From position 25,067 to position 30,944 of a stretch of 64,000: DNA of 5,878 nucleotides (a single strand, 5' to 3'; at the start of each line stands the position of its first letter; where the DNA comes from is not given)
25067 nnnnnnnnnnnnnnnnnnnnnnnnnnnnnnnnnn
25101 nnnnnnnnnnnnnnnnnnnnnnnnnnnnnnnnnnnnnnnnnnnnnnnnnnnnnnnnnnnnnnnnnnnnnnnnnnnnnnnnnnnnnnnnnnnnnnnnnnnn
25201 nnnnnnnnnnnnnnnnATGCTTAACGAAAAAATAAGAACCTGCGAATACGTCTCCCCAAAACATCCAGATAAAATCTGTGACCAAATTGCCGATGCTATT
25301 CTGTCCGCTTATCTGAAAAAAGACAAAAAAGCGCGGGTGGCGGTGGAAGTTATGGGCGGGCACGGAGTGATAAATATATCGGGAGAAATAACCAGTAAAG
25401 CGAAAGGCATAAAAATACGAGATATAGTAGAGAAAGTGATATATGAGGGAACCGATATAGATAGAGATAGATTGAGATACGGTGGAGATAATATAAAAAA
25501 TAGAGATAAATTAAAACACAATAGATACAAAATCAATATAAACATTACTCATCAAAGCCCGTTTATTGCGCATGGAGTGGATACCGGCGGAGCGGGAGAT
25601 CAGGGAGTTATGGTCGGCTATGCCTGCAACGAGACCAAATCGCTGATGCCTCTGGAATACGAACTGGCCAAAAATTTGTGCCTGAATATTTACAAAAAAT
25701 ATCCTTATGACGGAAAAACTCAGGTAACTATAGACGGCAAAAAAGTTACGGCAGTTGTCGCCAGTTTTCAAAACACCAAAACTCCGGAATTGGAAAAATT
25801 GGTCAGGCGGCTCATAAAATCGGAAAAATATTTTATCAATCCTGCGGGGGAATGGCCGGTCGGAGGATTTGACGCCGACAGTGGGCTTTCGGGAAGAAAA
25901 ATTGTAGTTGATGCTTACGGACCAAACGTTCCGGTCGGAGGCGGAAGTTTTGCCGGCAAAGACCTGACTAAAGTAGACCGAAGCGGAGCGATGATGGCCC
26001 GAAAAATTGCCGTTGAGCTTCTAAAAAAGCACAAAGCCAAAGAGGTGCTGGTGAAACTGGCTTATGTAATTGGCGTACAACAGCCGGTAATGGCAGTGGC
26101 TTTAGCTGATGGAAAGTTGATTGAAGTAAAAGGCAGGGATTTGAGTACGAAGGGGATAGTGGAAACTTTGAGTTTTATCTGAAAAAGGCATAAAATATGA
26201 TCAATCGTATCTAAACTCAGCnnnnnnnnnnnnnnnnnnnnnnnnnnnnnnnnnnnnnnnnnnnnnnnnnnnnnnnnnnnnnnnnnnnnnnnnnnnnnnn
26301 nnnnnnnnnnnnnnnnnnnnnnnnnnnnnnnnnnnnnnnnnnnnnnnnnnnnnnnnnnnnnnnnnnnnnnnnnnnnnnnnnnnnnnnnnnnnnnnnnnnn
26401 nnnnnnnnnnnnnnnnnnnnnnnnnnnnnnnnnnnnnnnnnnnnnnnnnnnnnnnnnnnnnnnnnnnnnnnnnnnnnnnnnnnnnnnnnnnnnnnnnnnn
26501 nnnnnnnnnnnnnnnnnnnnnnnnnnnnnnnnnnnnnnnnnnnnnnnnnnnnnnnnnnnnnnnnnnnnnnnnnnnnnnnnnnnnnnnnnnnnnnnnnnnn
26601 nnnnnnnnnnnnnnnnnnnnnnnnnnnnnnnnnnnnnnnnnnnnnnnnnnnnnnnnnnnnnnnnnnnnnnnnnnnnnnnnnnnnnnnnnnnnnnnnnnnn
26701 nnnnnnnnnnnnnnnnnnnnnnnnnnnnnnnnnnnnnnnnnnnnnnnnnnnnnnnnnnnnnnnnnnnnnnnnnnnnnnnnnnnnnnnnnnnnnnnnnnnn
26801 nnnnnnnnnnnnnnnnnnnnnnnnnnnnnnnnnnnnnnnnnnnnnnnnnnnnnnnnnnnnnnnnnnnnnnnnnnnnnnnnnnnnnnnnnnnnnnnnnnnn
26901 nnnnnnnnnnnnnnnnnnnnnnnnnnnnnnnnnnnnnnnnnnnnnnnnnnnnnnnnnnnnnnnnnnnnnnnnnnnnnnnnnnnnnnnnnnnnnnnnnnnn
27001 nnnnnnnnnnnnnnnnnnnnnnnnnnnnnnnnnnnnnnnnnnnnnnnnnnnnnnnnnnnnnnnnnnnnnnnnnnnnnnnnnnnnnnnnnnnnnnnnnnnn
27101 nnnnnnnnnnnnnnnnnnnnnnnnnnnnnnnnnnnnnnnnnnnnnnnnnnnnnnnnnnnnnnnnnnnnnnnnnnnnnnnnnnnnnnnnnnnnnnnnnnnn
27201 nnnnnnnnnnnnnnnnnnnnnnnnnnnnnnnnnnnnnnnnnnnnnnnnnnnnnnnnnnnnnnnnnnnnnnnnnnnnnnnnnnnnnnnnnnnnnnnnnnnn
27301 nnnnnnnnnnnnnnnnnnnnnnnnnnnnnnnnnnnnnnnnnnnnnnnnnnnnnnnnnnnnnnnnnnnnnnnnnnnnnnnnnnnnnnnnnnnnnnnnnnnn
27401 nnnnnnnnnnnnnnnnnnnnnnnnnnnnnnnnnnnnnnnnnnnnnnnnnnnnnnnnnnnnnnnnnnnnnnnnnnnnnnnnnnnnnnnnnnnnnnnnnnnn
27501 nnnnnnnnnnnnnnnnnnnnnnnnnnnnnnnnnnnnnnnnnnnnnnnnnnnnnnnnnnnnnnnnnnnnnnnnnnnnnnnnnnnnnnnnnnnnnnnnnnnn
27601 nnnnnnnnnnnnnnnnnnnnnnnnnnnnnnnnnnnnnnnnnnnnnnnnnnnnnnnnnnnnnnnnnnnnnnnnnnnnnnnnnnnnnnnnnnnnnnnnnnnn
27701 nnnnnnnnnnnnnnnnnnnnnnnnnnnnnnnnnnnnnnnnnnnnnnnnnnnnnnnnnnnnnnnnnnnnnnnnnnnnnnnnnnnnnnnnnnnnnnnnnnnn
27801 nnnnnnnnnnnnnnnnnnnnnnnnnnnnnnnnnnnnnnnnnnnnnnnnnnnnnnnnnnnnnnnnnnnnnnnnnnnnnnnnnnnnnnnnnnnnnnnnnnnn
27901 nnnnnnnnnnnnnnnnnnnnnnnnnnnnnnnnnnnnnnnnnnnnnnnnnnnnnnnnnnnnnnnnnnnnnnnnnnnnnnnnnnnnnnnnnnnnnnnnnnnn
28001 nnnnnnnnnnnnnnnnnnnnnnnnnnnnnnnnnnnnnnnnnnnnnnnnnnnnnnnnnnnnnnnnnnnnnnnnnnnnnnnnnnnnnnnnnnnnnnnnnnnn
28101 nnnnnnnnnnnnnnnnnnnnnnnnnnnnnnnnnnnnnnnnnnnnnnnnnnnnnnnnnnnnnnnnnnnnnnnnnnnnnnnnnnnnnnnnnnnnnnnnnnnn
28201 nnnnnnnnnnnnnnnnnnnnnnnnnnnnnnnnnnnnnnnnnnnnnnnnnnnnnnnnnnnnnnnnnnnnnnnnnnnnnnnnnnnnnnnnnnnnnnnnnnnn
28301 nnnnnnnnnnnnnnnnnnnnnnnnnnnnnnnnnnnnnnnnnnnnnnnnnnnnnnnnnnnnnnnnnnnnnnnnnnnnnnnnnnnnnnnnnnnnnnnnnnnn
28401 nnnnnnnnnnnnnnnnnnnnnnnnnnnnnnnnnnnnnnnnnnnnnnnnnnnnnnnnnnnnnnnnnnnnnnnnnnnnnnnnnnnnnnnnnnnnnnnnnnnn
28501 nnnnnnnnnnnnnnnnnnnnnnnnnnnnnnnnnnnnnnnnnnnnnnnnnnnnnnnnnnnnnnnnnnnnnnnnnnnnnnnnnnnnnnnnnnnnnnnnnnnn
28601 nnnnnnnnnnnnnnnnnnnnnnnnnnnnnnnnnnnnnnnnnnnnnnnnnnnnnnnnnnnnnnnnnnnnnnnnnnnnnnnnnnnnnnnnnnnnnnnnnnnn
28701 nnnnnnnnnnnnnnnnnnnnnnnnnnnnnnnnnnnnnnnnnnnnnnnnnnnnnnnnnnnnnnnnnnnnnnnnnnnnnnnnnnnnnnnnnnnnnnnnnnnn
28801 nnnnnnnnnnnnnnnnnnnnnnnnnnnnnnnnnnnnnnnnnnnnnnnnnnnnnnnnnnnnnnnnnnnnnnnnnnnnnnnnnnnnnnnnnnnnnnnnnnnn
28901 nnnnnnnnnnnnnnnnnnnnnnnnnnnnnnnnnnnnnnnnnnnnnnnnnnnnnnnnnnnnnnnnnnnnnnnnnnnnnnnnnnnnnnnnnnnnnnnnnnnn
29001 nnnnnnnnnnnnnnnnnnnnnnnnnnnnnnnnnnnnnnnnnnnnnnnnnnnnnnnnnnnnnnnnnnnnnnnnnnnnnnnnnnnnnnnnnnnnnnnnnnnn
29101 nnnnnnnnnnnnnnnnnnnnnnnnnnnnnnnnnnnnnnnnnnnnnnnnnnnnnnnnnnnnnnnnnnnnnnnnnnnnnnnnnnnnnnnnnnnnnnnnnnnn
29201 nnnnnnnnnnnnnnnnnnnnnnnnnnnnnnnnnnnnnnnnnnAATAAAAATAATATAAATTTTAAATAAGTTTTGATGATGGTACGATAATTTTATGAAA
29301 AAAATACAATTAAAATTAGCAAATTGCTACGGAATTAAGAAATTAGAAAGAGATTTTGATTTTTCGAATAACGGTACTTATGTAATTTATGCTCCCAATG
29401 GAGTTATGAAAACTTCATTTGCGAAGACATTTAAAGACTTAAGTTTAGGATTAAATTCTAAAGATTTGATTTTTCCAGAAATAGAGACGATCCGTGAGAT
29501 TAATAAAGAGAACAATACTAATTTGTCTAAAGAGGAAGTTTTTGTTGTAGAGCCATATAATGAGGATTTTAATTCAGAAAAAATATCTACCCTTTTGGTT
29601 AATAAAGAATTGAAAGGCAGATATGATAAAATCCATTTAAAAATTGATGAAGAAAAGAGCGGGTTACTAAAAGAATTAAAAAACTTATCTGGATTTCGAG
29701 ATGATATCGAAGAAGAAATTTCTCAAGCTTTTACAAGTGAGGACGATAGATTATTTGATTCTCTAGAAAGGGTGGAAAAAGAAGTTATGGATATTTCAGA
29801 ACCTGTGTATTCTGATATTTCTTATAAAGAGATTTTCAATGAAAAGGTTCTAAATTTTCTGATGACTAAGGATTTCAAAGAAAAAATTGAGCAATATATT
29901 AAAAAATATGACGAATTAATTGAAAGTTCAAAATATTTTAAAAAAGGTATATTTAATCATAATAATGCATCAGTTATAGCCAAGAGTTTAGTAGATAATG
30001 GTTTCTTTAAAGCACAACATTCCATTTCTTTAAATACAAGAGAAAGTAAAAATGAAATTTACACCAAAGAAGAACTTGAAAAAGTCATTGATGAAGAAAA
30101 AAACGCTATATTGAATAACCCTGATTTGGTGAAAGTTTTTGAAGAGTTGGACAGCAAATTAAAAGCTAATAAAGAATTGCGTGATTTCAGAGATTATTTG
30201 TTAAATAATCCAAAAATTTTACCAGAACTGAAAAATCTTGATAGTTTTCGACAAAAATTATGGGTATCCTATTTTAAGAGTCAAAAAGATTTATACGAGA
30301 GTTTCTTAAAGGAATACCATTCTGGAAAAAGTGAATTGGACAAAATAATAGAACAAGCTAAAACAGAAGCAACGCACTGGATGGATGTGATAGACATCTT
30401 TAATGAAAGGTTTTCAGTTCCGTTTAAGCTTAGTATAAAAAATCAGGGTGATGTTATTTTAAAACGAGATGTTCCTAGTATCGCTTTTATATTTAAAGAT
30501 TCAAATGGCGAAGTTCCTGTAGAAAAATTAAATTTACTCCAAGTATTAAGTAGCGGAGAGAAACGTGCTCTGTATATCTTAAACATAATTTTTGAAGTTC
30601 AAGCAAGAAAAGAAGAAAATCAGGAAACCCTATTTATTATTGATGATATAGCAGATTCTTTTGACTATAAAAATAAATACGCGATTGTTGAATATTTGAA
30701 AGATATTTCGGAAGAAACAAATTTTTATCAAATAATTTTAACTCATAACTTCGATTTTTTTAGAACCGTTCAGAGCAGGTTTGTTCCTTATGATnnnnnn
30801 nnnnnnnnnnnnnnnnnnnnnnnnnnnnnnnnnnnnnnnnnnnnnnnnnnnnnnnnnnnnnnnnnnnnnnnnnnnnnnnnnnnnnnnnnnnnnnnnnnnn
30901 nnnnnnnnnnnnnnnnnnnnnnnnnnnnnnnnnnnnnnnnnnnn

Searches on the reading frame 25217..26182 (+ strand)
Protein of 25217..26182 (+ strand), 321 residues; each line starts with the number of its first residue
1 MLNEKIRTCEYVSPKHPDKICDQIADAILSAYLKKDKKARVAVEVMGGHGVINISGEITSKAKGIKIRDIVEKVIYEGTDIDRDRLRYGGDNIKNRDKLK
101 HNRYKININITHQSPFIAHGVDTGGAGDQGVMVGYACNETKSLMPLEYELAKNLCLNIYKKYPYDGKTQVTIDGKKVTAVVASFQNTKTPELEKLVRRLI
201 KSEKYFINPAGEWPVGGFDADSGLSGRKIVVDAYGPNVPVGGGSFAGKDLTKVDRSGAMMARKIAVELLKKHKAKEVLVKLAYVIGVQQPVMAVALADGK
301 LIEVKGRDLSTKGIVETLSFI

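Call 4: search_protein_families(library=pfam, proteins=[window:25217-26182:+], max_evalue=0.01)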
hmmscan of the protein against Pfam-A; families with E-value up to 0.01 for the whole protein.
window:25217-26182:+ (321 aa): 3 families
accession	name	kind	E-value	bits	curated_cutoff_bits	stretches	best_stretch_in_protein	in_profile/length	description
PF02773.21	S-AdoMet_synt_C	-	4e-27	95.3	25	1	215-293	1-79/138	S-adenosylmethionine synthetase, C-terminal domain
PF00438.25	S-AdoMet_synt_N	-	1.2e-21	77.6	33.1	1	6-77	3-73/99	S-adenosylmethionine synthetase, N-terminal domain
PF02772.21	S-AdoMet_synt_M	-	9.5e-17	61.7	29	1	125-200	3-92/120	S-adenosylmethionine synthetase, central domain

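Call 5: search_protein_families(library=padloc, proteins=[window:25217-26182:+], max_evalue=0.01)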
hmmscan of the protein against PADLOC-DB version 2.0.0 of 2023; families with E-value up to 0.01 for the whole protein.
window:25217-26182:+ (321 aa): 0 families

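Call 6: search_protein_families(library=ncbifam, proteins=[window:25217-26182:+], max_evalue=0.001)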
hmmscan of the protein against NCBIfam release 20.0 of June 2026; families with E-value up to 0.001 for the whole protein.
window:25217-26182:+ (321 aa): 1 family
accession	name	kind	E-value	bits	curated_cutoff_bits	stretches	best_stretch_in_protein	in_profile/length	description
TIGR01034.1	metK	equivalog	4.4e-68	229.9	309.4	1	7-292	2-306/377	methionine adenosyltransferase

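Call 20: find_encoding_contigs(protein=window:25217-26182:+, flank=10000, max_places=6)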
Protein window:25217-26182:+ (321 aa): 9 contigs read that carry it; 3 places shown.
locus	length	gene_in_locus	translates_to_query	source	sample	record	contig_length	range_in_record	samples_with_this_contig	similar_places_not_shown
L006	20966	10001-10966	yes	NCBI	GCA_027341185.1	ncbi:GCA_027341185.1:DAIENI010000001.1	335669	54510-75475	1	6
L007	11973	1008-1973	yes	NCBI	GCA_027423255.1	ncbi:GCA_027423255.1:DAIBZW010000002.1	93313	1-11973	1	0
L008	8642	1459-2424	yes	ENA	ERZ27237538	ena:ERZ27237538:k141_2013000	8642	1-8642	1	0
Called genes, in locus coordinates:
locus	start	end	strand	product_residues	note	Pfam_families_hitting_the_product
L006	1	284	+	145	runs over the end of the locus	-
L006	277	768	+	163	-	-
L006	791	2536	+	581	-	PF25917:BSH_RND, PF25973:BSH_CzcB (faint), PF25954:Beta-barrel_RND_2 (weak), PF25990:Beta-barrel_YknX, PF25967:RND-MFP_C, PF25989:YknX_C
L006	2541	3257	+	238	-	PF00005:ABC_tran, PF02463:SMC_N (faint)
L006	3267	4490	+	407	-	PF12704:MacB_PCD, PF02687:FtsX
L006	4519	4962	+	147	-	-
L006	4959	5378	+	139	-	-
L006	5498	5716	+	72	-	-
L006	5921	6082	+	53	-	-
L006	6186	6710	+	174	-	-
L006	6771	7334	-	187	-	-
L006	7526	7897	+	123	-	-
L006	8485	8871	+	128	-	-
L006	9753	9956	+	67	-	-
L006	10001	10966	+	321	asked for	PF00438:S-AdoMet_synt_N, PF02772:S-AdoMet_synt_M, PF02773:S-AdoMet_synt_C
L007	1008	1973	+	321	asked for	PF00438:S-AdoMet_synt_N, PF02772:S-AdoMet_synt_M, PF02773:S-AdoMet_synt_C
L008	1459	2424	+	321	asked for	PF00438:S-AdoMet_synt_N, PF02772:S-AdoMet_synt_M, PF02773:S-AdoMet_synt_C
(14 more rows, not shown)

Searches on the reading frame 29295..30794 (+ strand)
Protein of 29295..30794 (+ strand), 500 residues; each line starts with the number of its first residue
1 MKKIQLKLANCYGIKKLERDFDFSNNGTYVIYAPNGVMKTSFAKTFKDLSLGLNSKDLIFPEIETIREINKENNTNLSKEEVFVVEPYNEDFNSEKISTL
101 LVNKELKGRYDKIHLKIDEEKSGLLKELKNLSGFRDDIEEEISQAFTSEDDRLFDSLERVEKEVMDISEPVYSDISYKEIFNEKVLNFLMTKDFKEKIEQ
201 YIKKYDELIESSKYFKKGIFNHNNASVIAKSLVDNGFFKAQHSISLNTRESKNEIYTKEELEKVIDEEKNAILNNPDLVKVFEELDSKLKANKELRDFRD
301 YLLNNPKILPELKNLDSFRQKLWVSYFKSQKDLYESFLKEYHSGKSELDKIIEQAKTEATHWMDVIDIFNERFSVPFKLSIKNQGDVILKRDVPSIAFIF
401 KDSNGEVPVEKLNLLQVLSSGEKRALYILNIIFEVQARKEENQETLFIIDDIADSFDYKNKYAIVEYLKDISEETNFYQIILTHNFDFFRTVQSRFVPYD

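Call 90: search_protein_families(library=pfam, proteins=[window:29295-30794:+], max_evalue=1)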
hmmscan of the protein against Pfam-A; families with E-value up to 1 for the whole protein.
window:29295-30794:+ (500 aa): 4 families
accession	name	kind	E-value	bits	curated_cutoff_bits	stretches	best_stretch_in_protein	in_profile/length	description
PF02463.25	SMC_N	-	5.3e-05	23.2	40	1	21-491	20-204/220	RecF/RecN/SMC N terminal domain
PF18312.6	ScsC_N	-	0.0029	17.7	25.8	1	299-311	10-22/34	Copper resistance protein ScsC N-terminal domain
PF02498.22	Bro-N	-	0.033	15.3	25.6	1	439-483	6-50/96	BRO family, N-terminal domain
PF12091.13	DUF3567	-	0.047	14.4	25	1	168-211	41-84/89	Protein of unknown function (DUF3567)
